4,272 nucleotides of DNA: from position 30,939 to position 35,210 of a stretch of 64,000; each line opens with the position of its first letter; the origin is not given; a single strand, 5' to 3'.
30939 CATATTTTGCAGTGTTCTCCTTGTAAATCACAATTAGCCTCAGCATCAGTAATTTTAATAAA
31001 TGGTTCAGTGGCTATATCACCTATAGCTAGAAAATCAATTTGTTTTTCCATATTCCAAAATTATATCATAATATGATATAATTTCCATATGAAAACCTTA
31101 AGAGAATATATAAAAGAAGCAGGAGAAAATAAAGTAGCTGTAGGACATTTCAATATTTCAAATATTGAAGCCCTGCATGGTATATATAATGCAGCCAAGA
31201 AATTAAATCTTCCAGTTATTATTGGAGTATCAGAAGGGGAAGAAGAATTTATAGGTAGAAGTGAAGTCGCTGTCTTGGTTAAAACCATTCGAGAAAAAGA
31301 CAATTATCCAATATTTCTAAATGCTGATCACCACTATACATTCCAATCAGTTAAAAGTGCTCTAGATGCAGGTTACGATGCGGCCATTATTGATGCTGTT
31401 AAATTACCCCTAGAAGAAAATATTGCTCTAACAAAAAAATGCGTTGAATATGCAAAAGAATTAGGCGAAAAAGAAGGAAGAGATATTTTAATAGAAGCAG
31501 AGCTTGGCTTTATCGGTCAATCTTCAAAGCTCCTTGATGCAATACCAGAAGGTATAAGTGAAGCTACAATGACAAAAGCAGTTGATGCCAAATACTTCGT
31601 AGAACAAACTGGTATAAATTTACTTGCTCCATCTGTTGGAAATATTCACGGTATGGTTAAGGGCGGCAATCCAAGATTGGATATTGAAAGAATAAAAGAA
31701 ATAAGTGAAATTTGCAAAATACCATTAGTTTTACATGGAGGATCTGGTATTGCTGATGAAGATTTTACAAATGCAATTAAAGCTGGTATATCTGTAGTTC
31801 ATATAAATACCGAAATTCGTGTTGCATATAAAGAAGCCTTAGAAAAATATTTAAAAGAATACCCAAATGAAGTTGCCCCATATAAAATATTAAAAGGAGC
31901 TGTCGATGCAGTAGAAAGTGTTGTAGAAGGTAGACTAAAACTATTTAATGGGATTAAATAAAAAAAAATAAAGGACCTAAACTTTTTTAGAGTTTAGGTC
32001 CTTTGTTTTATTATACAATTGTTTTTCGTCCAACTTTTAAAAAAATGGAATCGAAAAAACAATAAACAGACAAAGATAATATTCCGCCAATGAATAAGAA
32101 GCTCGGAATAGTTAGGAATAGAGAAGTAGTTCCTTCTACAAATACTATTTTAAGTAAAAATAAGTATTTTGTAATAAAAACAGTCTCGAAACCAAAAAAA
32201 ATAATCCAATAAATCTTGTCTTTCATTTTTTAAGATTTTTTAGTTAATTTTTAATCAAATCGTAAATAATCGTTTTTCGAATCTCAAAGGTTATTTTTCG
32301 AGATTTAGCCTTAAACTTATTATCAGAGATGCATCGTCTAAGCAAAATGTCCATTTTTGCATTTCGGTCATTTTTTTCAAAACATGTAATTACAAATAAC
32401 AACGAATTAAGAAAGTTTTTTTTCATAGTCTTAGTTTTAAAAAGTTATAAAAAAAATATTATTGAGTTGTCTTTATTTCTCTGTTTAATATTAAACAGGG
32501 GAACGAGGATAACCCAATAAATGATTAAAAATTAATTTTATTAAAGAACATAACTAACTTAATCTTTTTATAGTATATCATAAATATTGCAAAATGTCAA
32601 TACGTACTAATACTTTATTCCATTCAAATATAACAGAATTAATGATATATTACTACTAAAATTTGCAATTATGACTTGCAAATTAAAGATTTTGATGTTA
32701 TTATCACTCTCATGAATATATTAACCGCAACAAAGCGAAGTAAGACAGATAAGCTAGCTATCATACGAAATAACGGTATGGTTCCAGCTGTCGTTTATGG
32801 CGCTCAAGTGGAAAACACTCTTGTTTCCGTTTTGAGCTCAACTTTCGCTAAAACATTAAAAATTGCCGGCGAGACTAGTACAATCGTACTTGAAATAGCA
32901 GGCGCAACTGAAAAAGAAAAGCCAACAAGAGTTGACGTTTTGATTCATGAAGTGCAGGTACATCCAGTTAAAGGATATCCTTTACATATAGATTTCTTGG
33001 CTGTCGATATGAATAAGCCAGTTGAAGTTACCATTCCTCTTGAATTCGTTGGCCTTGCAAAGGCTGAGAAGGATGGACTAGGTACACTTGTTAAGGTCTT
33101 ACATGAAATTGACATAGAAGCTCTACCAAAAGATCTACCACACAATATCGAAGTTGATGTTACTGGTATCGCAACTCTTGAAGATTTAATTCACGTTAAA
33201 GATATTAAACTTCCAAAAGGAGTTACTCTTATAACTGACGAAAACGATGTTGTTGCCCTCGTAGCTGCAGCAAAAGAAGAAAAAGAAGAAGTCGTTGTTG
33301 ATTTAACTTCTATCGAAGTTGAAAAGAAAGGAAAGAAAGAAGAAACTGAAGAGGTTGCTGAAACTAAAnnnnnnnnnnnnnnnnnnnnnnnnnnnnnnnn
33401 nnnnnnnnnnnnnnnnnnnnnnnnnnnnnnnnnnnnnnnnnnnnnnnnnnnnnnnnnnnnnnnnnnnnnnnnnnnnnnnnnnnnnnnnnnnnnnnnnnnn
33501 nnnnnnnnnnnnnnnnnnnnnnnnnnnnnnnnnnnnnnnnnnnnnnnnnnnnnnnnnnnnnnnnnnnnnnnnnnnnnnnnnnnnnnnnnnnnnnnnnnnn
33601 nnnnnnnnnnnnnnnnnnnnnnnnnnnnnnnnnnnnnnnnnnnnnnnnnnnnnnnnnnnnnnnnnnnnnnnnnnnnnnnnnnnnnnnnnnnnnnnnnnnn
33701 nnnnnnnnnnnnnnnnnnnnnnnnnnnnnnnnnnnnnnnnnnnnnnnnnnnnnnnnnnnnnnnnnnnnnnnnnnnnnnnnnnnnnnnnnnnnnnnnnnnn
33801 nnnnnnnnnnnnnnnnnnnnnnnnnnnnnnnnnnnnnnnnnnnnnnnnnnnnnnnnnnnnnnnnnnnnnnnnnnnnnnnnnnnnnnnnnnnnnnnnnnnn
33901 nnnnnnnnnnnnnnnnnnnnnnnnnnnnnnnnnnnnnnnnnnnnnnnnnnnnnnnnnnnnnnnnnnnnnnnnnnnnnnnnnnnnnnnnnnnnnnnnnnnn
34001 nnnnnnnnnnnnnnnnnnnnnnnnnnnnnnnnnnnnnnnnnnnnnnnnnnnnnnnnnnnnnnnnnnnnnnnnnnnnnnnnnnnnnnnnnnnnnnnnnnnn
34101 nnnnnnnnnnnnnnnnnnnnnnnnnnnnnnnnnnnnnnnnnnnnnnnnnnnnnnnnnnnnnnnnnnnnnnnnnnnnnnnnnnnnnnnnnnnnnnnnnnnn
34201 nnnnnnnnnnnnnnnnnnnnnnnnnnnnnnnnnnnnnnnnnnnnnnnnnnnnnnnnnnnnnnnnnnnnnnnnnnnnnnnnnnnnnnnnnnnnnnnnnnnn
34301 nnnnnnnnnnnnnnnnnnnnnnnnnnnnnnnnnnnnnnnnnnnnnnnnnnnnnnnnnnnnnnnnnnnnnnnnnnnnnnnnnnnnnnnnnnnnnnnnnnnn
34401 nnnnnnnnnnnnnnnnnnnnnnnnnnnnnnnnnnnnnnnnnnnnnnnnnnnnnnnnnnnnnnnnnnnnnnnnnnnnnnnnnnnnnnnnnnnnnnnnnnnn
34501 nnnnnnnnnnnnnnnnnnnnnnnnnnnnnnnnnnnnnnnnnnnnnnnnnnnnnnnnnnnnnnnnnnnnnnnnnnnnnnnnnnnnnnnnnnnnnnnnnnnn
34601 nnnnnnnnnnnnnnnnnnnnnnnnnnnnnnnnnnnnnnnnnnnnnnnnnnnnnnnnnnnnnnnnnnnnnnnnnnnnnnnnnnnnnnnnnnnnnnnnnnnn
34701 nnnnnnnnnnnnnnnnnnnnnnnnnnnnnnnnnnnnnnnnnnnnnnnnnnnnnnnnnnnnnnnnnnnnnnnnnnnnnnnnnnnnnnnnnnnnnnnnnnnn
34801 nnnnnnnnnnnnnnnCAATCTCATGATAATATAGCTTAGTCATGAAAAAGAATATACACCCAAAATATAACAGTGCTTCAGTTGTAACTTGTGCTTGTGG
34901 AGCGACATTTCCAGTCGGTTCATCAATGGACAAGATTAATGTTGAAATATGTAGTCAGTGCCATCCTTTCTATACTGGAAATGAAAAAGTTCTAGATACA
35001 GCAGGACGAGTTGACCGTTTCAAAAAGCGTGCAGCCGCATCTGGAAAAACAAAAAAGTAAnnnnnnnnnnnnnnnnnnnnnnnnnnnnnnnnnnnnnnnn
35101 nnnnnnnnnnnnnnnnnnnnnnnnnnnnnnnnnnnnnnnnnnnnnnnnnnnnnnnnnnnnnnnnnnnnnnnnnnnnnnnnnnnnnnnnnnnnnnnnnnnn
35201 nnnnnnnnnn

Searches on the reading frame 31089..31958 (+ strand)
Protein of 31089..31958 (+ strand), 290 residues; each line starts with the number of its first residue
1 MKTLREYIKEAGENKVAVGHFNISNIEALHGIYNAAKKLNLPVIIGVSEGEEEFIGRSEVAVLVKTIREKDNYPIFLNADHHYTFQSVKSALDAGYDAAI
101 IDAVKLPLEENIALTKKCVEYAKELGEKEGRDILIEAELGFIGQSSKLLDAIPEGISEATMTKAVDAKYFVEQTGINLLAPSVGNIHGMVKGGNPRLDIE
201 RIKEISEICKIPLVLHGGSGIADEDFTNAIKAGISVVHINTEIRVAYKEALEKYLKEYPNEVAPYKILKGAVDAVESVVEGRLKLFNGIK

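Call 9: search_protein_families(library=pfam, proteins=[window:31089-31958:+])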
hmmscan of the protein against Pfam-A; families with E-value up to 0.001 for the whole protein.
window:31089-31958:+ (290 aa): 3 families
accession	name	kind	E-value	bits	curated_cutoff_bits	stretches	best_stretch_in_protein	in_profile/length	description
PF01116.26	F_bP_aldolase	-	1.2e-73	248.5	25.5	1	3-287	2-273/277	Fructose-bisphosphate aldolase class-II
PF05889.19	SepSecS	-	0.00061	19.1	21.1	0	67-173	97-199/389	O-phosphoseryl-tRNA(Sec) selenium transferase, SepSecS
PF00977.27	His_biosynth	-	0.00073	19.5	23.6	0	197-261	60-122/228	Histidine biosynthesis protein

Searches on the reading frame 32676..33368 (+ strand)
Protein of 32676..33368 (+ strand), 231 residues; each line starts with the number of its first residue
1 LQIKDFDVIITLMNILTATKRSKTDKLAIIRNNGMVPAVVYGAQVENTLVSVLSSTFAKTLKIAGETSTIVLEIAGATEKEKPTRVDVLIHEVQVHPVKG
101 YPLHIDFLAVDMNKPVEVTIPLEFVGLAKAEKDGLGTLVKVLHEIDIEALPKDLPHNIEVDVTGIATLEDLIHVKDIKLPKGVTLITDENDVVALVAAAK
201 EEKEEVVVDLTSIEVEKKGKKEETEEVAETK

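Call 9: search_protein_families(library=pfam, proteins=[window:32676-33368:+])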
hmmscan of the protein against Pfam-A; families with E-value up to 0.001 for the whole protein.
window:32676-33368:+ (231 aa): 2 families
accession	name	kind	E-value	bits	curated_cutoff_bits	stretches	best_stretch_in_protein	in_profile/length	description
PF14693.11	Ribosomal_TL5_C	-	6.5e-22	78.1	27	1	116-199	2-83/84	Ribosomal protein TL5, C-terminal domain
PF01386.24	Ribosomal_L25p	-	1.3e-18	67.6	23.6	1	16-107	1-82/82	Ribosomal L25p family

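Call 24: find_related_loci(query=window:32676-33368:+, collection=genome_contigs, flank=10000)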
Query window:32676-33368:+ (231 aa) in genome_contigs; peptide patterns used: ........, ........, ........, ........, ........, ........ (x = any residue, [..] = any of these).
599 stretches matched a pattern (row limit reached: there are more); 398 encode a relative of the query (tblastn E <= 1e-3); the best 80 are kept; 80 distinct loci.
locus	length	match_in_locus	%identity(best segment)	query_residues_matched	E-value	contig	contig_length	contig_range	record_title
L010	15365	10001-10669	86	1-223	4e-122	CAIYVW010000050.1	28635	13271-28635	uncultured bacterium isolate AlinenLipids_bin-9791 genome assembly, contig: bin-9791:50/52, whole genome shotgun sequenc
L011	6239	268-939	82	1-215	2e-113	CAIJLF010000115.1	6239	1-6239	uncultured bacterium isolate Kiruna_bin-11652 genome assembly, contig: bin-11652:115/157, whole genome shotgun sequence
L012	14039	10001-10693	77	1-230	6e-108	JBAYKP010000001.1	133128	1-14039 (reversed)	MAG: Candidatus Paceibacterota bacterium isolate SO_2016_GW1_82 scaffold00292_OW334_2016, whole genome shotgun sequence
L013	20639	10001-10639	81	1-213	9e-108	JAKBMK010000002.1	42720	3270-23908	MAG: bacterium isolate FK3.bin58 NODE_1639_length_42720_cov_1.795412, whole genome shotgun sequence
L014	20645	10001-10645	84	1-215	3e-106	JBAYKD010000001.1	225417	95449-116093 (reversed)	MAG: Candidatus Paceibacterota bacterium isolate SO_2016_GW1_71 scaffold00096_OW334_2016, whole genome shotgun sequence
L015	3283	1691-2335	84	1-215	1e-107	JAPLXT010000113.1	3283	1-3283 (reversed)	MAG: Candidatus Nomurabacteria bacterium isolate LacPavin_0920_WC57_MAG_35_7 LacPavin_0920_WC57_scaffold_1170887, whole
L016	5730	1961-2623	79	1-223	3e-103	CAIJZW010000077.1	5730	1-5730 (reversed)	uncultured bacterium isolate AlinenLipids_bin-4189 genome assembly, contig: bin-4189:77/84, whole genome shotgun sequenc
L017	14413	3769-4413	82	1-215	2e-103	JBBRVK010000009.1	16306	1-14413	MAG: Candidatus Paceibacteria bacterium isolate La3_metabat2.146 La3_metabat2.146_K_2855391_L_16306_cov_17.8015, whole g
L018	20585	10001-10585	80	1-195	4e-100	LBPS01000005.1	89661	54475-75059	MAG: Candidatus Nomurabacteria bacterium GW2011_GWE2_34_25 UR57_C0005, whole genome shotgun sequence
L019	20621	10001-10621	76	7-213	7e-100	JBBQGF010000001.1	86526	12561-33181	MAG: Candidatus Paceibacteria bacterium isolate Co_metawrap_974 Cmw_974_k141_5117164_length_86526_cov_19.9991, whole gen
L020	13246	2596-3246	69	1-215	1e-93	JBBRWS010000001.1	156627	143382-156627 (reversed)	MAG: Candidatus Paceibacteria bacterium isolate La4_metabat2.065 La4_metabat2.065_K_3194070_L_156627_cov_52.0104, whole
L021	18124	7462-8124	80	1-213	6e-109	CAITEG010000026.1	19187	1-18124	uncultured bacterium isolate AM-2014_bin-3045 genome assembly, contig: bin-3045:26/70, whole genome shotgun sequence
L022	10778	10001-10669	66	1-215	1e-90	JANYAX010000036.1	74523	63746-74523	MAG: Candidatus Nomurabacteria bacterium isolate GL140_5_metabat_390 GL140_5_k141_1931649, whole genome shotgun sequence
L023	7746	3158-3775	72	6-195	2e-89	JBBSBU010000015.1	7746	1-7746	MAG: Candidatus Paceibacteria bacterium isolate La6_metabat2.185 La6_metabat2.185_K_2669790_L_7746_cov_7.0000, whole gen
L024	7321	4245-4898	66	6-225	9e-89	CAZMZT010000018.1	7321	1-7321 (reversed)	MAG TPA_asm: uncultured Candidatus Saccharibacteria bacterium isolate SRP286056_co1_104 genome assembly, contig: NODE_13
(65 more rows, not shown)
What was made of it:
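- On Genetic code 25 (UGA=Gly) organism: The closest genomes by L25, with synteny, are titled Candidatus Nomurabacteria, Paceibacteria or Paceibacterota (call 24).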

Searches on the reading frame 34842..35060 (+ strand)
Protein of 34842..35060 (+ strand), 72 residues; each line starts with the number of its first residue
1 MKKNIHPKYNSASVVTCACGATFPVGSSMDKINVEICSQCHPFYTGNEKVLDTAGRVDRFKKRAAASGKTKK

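Call 11: search_protein_families(library=ncbifam, proteins=[window:34842-35057:+])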
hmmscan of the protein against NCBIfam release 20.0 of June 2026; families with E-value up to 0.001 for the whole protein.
window:34842-35057:+ (72 aa): 4 families
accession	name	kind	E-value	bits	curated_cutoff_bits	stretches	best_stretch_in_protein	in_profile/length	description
NF000612.0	PRK00019.1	equivalog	4.7e-30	103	70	1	1-69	1-70/72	50S ribosomal protein L31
TIGR00105.1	L31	equivalog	2.9e-27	94.6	38.35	1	1-63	1-64/68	50S ribosomal protein L31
NF001809.0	PRK00528.1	equivalog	2.4e-19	69.2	70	1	1-66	1-70/75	50S ribosomal protein L31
NF002462.1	PRK01678.1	exception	4.8e-16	58.7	86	1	1-63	1-77/80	type B 50S ribosomal protein L31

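Call 12: find_encoding_contigs(protein=window:34842-35060:+, flank=10000, max_places=10)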
Protein window:34842-35060:+ (72 aa): 6 contigs read that carry it; 6 places shown.
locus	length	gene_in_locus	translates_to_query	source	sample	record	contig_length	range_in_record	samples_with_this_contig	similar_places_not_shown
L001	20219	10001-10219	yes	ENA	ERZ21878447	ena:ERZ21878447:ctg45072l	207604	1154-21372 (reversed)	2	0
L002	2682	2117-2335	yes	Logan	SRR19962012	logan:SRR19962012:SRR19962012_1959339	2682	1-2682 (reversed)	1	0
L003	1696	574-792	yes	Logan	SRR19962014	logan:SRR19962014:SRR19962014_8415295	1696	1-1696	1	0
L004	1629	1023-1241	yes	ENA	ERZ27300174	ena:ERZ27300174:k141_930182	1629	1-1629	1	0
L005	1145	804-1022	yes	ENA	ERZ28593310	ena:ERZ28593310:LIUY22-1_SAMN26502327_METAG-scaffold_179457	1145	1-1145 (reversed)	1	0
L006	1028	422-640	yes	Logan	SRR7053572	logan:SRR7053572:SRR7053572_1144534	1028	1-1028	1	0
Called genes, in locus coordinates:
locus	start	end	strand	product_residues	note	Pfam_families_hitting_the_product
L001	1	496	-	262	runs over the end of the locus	PF01678:DAP_epimerase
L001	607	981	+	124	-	-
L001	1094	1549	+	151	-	PF02502:LacAB_rpiB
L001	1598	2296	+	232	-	PF00834:Ribul_P_3_epim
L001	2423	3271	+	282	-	PF13292:DXP_synthase_N, PF00456:Transketolase_N, PF00676:E1_dh (weak)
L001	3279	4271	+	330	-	PF02779:Transket_pyr, PF02780:Transketolase_C, PF22613:Transketolase_C_1 (weak)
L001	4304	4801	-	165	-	-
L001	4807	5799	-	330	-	PF00294:PfkB, PF08543:Phos_pyr_kin (faint)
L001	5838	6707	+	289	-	PF01116:F_bP_aldolase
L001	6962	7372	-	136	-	-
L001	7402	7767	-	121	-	-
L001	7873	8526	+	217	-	PF01386:Ribosomal_L25p, PF14693:Ribosomal_TL5_C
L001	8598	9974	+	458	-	PF24161:CCDC39 (weak), PF13406:SLT_2 (weak)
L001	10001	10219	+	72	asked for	PF01197:Ribosomal_L31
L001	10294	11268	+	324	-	PF03462:PCRF, PF00472:RF-1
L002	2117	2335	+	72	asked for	PF01197:Ribosomal_L31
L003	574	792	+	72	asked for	PF01197:Ribosomal_L31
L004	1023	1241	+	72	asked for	PF01197:Ribosomal_L31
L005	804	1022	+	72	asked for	PF01197:Ribosomal_L31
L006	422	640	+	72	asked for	PF01197:Ribosomal_L31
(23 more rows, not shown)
